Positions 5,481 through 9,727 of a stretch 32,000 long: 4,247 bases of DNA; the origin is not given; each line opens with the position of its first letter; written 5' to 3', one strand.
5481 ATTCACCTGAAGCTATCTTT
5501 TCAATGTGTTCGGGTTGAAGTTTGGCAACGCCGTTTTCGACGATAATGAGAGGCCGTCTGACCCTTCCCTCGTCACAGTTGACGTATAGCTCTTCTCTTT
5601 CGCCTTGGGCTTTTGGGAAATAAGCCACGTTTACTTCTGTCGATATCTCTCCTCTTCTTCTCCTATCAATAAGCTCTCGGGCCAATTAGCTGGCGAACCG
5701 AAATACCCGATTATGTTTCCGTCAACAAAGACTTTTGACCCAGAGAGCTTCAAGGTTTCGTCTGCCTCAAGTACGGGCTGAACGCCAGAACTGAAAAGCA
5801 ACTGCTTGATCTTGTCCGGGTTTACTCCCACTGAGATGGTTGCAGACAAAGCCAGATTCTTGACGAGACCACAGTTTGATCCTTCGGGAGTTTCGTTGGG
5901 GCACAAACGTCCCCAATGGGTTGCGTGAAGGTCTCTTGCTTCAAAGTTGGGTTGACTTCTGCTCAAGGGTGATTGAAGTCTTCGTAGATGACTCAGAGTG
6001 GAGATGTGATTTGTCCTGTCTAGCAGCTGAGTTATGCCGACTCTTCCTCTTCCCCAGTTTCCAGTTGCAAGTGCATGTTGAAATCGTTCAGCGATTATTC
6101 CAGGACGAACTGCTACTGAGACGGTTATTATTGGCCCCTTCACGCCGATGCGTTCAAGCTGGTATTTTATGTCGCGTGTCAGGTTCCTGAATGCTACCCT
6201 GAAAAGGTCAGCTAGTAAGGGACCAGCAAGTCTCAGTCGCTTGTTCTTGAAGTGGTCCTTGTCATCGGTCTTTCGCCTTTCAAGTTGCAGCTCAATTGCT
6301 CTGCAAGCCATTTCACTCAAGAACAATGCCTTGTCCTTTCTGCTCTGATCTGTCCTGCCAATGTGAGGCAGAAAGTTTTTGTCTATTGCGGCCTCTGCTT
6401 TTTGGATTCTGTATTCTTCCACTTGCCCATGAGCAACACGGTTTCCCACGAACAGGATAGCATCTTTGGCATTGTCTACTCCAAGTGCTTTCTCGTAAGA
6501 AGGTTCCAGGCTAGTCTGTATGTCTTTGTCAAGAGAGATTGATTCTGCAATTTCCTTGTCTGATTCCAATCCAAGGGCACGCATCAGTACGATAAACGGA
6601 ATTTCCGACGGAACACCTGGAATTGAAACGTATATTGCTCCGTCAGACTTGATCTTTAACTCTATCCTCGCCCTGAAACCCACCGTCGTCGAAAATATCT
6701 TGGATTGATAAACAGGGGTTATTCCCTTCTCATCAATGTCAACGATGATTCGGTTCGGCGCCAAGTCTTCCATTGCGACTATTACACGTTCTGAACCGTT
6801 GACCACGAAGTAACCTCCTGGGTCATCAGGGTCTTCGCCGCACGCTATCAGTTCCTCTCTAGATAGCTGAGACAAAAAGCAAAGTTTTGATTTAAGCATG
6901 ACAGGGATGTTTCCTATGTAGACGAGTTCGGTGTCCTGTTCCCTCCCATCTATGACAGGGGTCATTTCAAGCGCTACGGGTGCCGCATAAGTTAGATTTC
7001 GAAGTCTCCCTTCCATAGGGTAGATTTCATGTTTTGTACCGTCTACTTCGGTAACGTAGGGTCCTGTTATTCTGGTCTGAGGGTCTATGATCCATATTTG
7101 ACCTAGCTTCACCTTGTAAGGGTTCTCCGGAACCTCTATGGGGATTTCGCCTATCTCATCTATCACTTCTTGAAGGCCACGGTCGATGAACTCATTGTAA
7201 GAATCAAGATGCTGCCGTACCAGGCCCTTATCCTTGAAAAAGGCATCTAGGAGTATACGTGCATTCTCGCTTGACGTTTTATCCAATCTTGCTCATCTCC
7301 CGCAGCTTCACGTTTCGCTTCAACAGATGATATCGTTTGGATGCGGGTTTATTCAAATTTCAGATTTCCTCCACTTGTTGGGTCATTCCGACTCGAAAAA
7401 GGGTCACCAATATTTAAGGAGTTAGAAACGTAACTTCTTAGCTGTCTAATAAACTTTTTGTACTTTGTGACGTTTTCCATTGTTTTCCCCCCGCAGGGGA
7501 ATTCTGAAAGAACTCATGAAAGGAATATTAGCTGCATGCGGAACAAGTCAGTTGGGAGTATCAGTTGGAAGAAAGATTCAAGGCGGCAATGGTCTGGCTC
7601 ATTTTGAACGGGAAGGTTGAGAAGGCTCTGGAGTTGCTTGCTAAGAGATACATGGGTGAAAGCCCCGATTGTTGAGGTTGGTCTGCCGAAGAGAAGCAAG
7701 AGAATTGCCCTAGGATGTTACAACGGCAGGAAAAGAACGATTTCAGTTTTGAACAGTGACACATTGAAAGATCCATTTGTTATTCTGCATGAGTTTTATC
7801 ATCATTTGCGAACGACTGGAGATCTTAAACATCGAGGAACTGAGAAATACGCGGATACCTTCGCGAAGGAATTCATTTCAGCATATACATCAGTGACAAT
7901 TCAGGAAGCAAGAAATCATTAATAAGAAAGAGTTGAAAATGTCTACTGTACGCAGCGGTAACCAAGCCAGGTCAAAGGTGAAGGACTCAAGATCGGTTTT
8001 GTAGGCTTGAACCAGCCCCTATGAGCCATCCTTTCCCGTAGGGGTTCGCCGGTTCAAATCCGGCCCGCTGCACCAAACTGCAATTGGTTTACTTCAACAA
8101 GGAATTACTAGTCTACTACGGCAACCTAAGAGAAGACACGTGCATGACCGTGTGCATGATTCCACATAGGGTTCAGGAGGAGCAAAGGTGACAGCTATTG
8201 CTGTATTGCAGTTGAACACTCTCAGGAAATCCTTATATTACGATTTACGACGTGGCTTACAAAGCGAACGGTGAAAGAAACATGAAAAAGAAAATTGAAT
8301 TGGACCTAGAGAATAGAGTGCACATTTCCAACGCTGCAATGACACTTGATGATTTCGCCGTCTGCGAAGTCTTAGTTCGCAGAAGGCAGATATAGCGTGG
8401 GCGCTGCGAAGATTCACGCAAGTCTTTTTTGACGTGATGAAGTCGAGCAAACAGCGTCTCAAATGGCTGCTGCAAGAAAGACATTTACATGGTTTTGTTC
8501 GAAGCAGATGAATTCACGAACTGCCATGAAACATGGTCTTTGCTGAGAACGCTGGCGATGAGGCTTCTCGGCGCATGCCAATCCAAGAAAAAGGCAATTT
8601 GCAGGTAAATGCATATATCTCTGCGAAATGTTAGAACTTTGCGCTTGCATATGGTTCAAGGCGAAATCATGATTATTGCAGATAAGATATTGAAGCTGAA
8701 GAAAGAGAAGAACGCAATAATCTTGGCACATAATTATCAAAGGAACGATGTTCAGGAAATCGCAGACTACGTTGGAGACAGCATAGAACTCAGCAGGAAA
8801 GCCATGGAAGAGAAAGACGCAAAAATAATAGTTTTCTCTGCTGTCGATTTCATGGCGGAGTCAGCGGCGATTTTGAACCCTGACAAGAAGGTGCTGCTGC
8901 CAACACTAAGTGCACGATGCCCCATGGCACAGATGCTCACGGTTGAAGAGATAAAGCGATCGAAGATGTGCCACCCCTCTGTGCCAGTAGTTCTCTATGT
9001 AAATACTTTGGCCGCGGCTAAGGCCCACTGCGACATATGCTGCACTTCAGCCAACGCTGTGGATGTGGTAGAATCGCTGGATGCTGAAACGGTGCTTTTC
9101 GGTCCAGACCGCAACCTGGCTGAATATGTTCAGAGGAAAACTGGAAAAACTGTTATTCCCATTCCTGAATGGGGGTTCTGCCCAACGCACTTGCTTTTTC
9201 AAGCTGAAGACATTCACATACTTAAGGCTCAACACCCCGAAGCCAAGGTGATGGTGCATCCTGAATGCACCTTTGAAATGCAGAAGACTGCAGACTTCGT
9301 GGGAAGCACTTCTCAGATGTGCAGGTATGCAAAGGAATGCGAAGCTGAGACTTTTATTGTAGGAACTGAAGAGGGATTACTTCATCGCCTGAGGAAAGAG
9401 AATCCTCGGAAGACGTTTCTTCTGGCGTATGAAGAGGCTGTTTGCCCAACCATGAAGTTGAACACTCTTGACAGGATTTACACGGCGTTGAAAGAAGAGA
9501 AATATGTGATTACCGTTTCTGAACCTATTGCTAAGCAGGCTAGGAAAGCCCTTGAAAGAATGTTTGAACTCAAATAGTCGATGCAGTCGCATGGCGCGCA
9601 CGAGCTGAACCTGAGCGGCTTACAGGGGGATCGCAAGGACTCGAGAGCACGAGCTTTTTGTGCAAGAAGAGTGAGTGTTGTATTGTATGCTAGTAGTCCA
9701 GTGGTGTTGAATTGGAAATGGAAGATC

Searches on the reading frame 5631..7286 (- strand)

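Call 9: search_protein_families(library=pfam, proteins=[window:5631-7286:-], max_evalue=0.001)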
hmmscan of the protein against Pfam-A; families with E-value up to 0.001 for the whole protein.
window:5631-7286:- (551 aa): 3 families
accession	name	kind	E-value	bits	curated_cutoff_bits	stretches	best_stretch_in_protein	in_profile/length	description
PF04563.20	RNA_pol_Rpb2_1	-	6.9e-55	186.2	28.2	1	21-398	1-201/203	RNA polymerase beta subunit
PF04561.19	RNA_pol_Rpb2_2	-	9.8e-29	100.8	21.7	1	188-352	15-190/190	RNA polymerase Rpb2, domain 2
PF04565.21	RNA_pol_Rpb2_3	-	8.7e-28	96.7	21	1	420-484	1-68/68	RNA polymerase Rpb2, domain 3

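Call 44: search_protein_families(library=ncbifam, proteins=[window:5631-7286:-], max_evalue=0.001)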
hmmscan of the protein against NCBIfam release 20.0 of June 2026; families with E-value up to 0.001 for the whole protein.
window:5631-7286:- (551 aa): 6 families
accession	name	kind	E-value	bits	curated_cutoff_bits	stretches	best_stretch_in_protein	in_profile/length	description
NF006335.0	PRK08565.1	equivalog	1.2e-207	692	1402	1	3-534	7-530/1116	DNA-directed RNA polymerase subunit B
NF007175.0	PRK09606.1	equivalog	4e-195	649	355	1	8-506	3-492/496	DNA-directed RNA polymerase subunit B''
NF001616.1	PRK00405.1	equivalog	6.5e-37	126.8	896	2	329-484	327-477/1096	DNA-directed RNA polymerase subunit beta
TIGR02013.1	rpoB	equivalog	2e-33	115.2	801.15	2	331-484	386-534/1238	DNA-directed RNA polymerase subunit beta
NF011417.0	PRK14844.1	equivalog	2.1e-19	68.1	4632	1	337-484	460-602/2839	DNA-directed RNA polymerase subunit beta/beta'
NF007172.0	PRK09603.1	equivalog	6e-17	59.5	5372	1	334-480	448-591/2890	DNA-directed RNA polymerase subunit beta/beta'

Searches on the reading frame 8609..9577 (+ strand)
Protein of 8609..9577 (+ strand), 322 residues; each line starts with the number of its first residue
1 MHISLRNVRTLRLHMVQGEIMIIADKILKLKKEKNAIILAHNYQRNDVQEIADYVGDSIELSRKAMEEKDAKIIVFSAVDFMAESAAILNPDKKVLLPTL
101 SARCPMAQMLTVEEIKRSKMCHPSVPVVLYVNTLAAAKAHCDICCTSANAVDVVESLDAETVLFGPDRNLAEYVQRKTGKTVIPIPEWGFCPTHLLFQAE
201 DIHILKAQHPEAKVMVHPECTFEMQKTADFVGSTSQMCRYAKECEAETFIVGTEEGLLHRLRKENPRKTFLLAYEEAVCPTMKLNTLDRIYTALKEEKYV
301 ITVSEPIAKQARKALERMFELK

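Call 9: search_protein_families(library=pfam, proteins=[window:8609-9577:+], max_evalue=0.001)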
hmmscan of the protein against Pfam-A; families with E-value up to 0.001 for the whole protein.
window:8609-9577:+ (322 aa): 1 family
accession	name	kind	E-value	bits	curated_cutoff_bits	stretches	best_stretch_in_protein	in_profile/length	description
PF02445.21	NadA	-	4.1e-116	387.7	27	1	26-320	2-295/295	Quinolinate synthetase A protein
